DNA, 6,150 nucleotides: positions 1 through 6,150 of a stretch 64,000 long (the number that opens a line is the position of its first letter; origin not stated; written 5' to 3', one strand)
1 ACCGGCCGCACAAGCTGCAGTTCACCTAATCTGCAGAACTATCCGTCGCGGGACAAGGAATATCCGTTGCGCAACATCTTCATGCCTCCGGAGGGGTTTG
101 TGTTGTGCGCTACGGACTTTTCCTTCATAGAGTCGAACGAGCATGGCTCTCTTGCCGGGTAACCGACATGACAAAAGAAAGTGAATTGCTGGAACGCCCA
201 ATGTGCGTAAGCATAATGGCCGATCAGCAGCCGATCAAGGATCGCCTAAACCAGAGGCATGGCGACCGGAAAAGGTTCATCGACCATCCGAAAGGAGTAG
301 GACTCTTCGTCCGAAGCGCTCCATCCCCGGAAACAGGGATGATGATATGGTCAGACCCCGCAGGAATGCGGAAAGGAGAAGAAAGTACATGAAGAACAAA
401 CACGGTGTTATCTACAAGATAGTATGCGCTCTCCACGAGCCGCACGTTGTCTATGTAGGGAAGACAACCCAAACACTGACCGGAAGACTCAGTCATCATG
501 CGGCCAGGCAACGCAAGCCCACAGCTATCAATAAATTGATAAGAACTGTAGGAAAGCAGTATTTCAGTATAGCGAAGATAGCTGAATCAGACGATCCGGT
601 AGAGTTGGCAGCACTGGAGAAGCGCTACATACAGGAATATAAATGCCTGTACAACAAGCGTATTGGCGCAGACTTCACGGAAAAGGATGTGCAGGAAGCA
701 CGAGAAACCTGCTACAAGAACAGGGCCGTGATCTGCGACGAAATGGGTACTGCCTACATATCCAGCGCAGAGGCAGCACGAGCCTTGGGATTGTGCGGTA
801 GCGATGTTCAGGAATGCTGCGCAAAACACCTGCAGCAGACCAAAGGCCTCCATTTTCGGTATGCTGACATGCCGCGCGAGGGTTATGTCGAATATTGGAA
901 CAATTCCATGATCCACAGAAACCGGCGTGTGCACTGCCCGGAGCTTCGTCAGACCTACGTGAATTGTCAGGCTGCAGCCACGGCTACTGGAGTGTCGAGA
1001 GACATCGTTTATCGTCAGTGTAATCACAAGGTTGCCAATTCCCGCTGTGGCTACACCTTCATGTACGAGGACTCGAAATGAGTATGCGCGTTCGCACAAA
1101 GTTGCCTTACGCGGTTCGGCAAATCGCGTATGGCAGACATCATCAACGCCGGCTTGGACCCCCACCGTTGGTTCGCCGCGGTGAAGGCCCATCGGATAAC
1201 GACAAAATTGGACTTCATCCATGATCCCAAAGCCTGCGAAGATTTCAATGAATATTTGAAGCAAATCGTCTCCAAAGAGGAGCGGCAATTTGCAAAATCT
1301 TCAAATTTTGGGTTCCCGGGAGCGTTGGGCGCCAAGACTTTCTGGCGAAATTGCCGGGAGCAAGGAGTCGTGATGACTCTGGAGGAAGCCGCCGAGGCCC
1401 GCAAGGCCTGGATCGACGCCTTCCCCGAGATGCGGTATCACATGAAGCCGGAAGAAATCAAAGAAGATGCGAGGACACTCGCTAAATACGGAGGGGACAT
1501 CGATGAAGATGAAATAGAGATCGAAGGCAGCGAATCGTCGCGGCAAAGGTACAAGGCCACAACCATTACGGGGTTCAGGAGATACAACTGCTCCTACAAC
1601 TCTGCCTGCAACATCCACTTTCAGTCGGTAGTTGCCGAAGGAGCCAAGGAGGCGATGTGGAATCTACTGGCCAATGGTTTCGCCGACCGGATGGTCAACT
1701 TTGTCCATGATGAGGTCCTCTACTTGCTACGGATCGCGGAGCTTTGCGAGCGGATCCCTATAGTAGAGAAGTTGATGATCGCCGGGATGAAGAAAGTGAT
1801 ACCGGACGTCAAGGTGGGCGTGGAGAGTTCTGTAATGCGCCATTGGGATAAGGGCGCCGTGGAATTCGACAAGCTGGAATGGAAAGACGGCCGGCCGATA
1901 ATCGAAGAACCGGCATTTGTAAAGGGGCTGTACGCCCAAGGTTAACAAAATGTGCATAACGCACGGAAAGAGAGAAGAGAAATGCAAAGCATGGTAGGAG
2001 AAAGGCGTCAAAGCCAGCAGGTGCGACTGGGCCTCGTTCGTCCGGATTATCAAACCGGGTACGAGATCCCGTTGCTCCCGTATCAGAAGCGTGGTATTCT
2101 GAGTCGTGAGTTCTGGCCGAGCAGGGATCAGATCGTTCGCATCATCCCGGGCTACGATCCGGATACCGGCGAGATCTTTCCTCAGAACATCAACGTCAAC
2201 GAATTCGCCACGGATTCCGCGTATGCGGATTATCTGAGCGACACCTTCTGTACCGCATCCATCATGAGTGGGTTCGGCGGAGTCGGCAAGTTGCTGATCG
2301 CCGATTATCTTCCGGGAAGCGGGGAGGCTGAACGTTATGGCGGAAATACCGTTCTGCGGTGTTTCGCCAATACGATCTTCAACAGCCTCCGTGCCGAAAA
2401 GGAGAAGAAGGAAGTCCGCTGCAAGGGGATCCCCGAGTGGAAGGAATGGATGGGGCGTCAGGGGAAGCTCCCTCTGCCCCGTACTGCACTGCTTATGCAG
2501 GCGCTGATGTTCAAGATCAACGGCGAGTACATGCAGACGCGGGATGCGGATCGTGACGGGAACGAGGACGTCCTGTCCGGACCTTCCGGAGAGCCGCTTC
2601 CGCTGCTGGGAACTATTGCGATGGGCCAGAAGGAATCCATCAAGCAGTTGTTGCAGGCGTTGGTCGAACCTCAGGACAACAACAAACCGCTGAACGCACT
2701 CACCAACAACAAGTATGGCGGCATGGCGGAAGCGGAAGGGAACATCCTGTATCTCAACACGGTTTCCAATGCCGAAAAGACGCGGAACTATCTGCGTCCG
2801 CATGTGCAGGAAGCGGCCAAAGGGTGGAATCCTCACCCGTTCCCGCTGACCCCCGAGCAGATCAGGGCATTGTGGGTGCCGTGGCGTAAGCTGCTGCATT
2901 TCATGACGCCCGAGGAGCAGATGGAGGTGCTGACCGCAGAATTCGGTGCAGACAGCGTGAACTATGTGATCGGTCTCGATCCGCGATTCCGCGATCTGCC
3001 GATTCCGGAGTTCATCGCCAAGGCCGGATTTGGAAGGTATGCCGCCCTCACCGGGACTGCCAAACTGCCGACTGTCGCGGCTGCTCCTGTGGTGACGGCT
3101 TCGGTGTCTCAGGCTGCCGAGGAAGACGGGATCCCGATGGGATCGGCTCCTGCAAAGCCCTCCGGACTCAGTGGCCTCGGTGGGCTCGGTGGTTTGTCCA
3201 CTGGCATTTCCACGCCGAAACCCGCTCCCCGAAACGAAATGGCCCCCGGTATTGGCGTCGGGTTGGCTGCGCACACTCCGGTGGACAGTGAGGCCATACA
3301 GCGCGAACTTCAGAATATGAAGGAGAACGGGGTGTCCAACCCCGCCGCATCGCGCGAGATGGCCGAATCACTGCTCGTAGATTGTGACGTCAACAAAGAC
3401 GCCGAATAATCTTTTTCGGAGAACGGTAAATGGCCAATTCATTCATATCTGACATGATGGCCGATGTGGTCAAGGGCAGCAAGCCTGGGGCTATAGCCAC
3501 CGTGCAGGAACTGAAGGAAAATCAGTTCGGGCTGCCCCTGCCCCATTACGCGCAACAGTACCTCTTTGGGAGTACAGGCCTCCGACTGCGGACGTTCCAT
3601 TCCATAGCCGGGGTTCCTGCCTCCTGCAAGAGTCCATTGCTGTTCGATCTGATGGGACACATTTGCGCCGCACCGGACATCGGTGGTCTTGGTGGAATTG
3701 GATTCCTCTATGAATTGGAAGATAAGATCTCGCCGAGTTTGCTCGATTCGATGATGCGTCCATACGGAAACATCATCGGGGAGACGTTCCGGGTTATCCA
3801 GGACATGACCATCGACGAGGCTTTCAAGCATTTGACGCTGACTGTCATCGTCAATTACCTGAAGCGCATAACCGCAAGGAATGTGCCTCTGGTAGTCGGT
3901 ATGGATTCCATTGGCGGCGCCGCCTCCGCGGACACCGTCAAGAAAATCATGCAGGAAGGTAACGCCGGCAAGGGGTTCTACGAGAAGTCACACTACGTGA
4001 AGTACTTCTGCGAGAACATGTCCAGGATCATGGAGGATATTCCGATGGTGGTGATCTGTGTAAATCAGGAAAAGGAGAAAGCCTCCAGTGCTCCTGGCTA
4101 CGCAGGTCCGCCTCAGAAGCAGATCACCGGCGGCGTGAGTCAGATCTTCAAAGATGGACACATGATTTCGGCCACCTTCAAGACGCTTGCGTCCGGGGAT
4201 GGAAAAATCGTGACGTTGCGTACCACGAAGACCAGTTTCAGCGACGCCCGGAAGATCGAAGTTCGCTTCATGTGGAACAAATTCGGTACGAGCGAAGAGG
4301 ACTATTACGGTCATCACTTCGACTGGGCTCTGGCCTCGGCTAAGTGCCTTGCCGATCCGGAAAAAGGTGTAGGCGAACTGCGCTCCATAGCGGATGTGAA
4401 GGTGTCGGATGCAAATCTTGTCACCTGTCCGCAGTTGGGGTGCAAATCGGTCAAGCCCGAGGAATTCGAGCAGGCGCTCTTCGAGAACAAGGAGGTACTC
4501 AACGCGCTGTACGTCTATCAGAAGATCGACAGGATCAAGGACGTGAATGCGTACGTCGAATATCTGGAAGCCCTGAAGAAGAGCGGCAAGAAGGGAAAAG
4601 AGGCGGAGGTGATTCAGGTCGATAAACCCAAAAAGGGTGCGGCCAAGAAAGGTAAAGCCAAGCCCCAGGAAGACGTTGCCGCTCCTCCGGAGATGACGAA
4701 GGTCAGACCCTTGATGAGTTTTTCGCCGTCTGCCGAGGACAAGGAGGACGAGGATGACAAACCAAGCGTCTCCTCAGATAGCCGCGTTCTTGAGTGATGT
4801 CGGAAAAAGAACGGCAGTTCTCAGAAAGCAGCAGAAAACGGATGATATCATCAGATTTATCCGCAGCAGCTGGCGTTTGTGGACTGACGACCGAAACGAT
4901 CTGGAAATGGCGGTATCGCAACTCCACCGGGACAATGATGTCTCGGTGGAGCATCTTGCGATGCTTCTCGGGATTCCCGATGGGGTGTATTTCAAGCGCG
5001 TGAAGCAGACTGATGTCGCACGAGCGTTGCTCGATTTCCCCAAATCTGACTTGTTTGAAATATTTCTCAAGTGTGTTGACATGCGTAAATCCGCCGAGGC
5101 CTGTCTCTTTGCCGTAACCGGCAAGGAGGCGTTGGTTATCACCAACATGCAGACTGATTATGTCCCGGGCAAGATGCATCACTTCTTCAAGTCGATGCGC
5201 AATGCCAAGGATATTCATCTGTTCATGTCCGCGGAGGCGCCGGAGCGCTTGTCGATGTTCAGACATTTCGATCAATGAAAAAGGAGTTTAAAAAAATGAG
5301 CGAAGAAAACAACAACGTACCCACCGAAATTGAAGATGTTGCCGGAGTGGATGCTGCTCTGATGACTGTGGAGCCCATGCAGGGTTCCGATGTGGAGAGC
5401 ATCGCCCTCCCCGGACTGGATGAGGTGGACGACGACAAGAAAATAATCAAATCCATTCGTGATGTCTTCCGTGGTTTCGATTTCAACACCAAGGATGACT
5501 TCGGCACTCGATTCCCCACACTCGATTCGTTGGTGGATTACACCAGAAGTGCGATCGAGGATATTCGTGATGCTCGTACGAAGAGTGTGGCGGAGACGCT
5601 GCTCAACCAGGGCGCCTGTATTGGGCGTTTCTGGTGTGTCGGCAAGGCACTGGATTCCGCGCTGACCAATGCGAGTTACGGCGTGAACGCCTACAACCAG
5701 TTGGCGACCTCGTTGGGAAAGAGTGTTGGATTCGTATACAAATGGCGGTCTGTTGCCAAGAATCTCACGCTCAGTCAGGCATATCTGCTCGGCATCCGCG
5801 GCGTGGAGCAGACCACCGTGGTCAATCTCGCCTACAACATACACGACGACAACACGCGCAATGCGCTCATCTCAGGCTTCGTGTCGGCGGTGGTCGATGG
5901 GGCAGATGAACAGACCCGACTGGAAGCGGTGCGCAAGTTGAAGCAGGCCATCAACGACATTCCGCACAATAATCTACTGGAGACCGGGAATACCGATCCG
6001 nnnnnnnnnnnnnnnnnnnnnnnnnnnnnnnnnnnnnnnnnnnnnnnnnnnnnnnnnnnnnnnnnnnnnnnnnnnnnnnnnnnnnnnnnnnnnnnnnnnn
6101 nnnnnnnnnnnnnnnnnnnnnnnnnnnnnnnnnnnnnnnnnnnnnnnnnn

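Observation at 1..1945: Family-A DNA polymerase split inside motif A by a GIY-YIG homing-endonuclease insertion (intron versus split gene)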

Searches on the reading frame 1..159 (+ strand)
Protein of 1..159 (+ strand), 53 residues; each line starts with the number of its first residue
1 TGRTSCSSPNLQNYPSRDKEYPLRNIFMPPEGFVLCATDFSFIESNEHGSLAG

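Call 4: search_protein_families(library=pfam, proteins=[window:1-159:+], max_evalue=0.1)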
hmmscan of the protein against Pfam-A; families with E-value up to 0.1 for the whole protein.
window:1-159:+ (53 aa): 1 family
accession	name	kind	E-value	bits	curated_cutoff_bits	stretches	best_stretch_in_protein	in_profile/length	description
PF00476.26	DNA_pol_A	-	3.6e-08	33.2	34.3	1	1-44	118-163/381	DNA polymerase family A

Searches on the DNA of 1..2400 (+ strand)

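Call 3: search_rna_families(source=window, start=1, end=2400, threshold=evalue, max_evalue=10, show_alignments=3)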
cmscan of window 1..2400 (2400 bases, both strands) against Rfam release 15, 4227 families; matches with E-value up to 10: 3.
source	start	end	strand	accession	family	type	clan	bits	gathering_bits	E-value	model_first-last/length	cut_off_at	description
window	110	373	+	RF00028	Intron_gpI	Intron;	-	52.1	50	8.6e-12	1-253/253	no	Group I catalytic intron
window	1242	1351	+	RF00350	snoZ152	Gene; snRNA; snoRNA; CD-box;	-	17.6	50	9.2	1-109/109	no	Small nucleolar RNA Z152/R70/R12/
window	763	805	+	RF01707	JUMPstart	Cis-reg;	-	15.2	35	8.5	1-38/38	no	JUMPstart RNA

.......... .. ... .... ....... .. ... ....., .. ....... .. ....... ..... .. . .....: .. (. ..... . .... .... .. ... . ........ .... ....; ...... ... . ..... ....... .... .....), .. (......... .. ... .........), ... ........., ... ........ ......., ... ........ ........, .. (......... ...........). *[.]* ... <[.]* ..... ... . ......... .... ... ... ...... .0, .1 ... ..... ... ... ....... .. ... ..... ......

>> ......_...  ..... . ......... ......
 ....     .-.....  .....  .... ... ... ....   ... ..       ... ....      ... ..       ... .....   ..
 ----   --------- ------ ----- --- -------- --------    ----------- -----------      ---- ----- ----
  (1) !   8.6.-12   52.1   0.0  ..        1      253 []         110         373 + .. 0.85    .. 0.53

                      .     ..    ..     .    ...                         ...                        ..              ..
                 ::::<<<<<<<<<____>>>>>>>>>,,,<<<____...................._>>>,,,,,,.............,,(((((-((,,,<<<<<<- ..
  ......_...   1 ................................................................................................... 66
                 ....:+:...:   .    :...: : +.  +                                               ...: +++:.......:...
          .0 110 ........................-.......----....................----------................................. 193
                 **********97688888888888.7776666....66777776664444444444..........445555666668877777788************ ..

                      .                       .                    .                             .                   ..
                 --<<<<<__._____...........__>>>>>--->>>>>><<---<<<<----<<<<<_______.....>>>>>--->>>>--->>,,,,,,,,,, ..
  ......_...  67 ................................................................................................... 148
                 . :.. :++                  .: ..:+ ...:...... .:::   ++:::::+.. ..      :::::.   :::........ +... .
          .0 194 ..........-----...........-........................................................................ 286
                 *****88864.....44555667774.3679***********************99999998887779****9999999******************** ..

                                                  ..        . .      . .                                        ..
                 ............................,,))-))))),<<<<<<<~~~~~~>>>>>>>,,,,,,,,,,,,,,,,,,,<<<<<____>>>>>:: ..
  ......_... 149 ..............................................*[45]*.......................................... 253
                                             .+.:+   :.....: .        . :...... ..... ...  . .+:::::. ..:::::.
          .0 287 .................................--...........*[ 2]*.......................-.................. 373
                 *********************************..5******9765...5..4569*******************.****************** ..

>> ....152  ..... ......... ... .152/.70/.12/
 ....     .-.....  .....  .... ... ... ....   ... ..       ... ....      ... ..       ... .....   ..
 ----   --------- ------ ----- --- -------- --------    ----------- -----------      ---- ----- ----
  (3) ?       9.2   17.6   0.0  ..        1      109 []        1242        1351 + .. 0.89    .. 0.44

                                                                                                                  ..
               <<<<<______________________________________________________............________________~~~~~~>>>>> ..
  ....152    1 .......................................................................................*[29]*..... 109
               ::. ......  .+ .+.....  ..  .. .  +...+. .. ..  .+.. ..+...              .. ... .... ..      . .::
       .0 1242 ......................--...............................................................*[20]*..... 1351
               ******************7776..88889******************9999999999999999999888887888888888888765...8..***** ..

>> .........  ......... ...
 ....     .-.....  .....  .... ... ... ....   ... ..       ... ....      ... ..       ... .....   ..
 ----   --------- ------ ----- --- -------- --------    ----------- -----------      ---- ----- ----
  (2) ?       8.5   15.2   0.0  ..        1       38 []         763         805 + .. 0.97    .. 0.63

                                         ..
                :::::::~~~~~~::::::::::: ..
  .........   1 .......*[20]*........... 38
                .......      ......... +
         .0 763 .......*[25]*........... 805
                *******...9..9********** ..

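Call 14: search_rna_families(sources=[L001, L002, L003, L004, L005, L006, L007, L008, L009, L010], threshold=gathering)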
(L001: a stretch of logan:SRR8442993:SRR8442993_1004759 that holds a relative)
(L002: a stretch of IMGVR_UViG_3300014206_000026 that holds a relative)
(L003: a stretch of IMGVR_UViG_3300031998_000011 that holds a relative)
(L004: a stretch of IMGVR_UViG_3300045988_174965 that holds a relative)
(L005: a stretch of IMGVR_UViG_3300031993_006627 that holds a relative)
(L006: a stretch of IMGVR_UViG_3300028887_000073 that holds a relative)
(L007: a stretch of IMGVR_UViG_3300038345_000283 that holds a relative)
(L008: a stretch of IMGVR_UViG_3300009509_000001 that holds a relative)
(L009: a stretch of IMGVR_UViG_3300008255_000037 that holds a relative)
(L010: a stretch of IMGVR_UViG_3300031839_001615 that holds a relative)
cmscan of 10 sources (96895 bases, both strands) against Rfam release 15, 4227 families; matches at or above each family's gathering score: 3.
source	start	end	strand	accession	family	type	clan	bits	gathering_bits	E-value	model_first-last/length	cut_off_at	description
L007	5192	5462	+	RF00028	Intron_gpI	Intron;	-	91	50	7.8e-22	1-253/253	no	Group I catalytic intron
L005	1550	1826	+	RF00028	Intron_gpI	Intron;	-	69.8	50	1.8e-15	1-253/253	no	Group I catalytic intron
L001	8738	9001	+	RF00028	Intron_gpI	Intron;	-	52.1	50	3.5e-10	1-253/253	no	Group I catalytic intron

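Call 27: build_rna_model(alignment_id=A3, structure=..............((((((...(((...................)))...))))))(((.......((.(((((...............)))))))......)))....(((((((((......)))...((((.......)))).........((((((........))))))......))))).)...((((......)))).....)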
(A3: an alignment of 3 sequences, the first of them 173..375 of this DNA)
Model R1 built from alignment A3 (3 sequences, 210 columns); structure: as given.
model positions 204; base pairs 42; branch points 5; effective number of sequences 1.08; information 0.59 bits per position. Calibrated on 0.2 Mb of random sequence (short: E-values are rough).
structure used (alignment columns):
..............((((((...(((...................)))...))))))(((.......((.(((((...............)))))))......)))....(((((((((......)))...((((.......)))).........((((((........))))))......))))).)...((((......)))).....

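Call 28: search_with_rna_model(model_id=R1, sources=[window, L002, L003, L004, L005, L006, L007, L008, L090, L094, L185, L202, L203, L205, L206, L207, L209, L210, L211, L212, L213, L215, L216], max_evalue=0.01, make_alignment=true)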
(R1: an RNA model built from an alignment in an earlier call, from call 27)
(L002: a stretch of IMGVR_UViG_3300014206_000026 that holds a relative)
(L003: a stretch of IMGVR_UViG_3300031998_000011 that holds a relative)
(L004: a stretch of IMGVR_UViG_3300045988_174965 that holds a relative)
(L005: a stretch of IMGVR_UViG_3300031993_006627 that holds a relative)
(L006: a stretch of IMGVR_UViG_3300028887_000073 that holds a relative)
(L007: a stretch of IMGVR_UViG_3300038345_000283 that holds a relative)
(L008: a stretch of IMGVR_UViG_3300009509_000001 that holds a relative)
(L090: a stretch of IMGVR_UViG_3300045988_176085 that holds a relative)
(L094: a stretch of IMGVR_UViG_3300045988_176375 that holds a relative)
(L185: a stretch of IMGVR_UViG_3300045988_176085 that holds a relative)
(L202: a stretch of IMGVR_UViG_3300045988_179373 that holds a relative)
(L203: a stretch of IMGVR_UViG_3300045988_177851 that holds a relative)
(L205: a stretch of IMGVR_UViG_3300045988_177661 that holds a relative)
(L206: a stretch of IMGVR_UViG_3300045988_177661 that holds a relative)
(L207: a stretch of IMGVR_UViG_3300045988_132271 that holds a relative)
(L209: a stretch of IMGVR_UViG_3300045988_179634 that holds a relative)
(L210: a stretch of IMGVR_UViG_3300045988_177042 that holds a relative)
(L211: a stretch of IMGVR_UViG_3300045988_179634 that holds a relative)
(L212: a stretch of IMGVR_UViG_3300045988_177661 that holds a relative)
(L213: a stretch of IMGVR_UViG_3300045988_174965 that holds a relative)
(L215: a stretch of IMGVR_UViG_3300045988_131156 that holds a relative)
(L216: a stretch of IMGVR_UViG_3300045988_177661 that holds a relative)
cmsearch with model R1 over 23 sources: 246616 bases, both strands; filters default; matches with E-value up to 0.01: 22.
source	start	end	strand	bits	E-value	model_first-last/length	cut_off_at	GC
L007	3746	3948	+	232.1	7e-64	1-204/204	no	0.45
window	173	375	+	227.3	1.7e-62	1-204/204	no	0.53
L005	1975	2179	+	222.1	4.9e-61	1-204/204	no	0.54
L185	1852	2062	+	125.2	1.1e-33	1-204/204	no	0.44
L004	1682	1920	+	94.7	5e-25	1-204/204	no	0.54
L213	143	381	+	94.7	5e-25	1-204/204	no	0.54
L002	1672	1923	+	91.3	4.4e-24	1-204/204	no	0.52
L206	83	323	+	89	1.9e-23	1-204/204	no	0.47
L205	2102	2340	+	88.4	2.9e-23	1-204/204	no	0.52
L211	1054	1292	+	87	7.5e-23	1-204/204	no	0.49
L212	5255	5495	+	86.9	8e-23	1-204/204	no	0.47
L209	8090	8338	+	80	7.1e-21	1-204/204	no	0.49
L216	5753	5994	+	78.4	1.9e-20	1-204/204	no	0.52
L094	1196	1437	-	77.4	3.8e-20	1-204/204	no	0.52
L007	5288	5464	+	75.4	1.4e-19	1-204/204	no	0.46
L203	1606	1841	+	75.3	1.5e-19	1-204/204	no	0.52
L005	1624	1828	+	57.8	1.3e-14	1-204/204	no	0.49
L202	12512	12674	+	43.2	1.7e-10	1-160/204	3'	0.51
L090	9696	9836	+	32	2.6e-07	1-204/204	no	0.48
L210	1145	1249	+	31.5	3.6e-07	1-88/204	3'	0.5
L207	1322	1494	+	31.2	4.3e-07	1-204/204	no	0.58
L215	3181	3353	-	31.2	4.3e-07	1-204/204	no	0.58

Alignment A4: 22 matches aligned to the model, 358 columns, each read 5' to 3' on its own strand. Consensus structure (alignment columns), stored with it:
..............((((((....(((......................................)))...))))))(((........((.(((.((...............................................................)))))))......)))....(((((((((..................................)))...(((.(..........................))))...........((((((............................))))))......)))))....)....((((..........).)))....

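Call 34: search_with_rna_model(model_id=R1, sources=[L217, L218, L219, L220, L221, L222], max_evalue=0.01)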
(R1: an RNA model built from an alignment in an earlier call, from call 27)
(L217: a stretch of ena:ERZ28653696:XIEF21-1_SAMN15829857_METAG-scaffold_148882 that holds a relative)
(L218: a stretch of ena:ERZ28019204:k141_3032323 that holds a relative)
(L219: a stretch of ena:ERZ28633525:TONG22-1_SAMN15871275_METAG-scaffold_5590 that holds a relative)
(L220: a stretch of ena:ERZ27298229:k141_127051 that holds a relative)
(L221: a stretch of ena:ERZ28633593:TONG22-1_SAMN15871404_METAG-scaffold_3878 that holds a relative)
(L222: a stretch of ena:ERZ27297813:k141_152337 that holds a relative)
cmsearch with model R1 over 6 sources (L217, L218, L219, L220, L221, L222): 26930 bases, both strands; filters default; matches with E-value up to 0.01: 12.
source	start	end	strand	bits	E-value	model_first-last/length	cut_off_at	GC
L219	1334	1533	+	214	1.1e-59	1-204/204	no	0.45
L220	1341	1540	+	214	1.1e-59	1-204/204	no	0.45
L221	298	497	+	214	1.1e-59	1-204/204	no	0.45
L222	627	826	+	214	1.1e-59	1-204/204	no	0.45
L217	223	422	+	172.7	4.9e-48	1-204/204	no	0.51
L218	223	422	+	172.7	4.9e-48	1-204/204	no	0.51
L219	2512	2688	+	84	5.7e-23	1-204/204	no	0.44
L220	2519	2695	+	84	5.7e-23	1-204/204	no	0.44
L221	1476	1652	+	84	5.7e-23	1-204/204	no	0.44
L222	1805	1981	+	84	5.7e-23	1-204/204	no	0.44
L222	3111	3294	+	61.2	1.6e-16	1-204/204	no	0.43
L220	3825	4009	+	59.9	3.6e-16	1-204/204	no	0.42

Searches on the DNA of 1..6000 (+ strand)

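Call 5: search_dna_similar(query=window:1-6000:+, collection=phages, mode=near, max_rows=15)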
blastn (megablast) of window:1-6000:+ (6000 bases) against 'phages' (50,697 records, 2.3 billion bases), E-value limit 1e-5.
No match.
